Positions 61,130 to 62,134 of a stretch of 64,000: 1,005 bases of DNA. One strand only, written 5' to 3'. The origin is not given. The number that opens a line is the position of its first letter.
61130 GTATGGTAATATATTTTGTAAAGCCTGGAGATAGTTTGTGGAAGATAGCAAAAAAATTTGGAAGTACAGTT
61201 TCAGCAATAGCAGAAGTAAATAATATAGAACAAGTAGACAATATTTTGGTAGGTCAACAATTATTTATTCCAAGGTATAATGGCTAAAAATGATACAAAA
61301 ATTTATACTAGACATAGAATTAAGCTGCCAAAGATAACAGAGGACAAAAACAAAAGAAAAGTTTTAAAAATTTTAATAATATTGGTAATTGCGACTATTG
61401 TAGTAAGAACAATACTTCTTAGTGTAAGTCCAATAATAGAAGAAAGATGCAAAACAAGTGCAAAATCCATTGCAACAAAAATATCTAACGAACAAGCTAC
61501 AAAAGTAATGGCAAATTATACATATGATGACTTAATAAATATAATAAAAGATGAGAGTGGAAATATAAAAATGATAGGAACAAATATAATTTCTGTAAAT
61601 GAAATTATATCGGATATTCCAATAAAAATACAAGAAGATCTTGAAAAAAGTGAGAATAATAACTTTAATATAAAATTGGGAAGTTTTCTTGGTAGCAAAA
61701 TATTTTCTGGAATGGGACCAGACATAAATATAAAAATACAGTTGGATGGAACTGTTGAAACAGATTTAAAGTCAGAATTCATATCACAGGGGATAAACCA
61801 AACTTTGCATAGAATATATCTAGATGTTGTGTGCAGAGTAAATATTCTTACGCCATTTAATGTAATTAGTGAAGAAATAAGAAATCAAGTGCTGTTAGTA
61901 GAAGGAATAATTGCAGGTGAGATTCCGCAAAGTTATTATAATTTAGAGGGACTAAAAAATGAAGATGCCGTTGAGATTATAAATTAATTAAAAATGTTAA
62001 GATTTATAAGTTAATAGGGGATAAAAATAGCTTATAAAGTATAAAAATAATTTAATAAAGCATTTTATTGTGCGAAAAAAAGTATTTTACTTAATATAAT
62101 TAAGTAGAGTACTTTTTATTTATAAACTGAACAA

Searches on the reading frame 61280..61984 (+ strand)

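Call 82: search_protein_families(library=pfam, proteins=[window:61280-61984:+], max_evalue=0.00001)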
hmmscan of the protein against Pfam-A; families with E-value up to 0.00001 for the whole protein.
window:61280-61984:+ (235 aa): 1 family
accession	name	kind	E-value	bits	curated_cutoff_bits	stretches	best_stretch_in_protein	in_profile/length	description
PF09560.15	Spore_YunB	-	9.7e-28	96.6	25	1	129-217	2-90/91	Sporulation protein YunB (Spo_YunB)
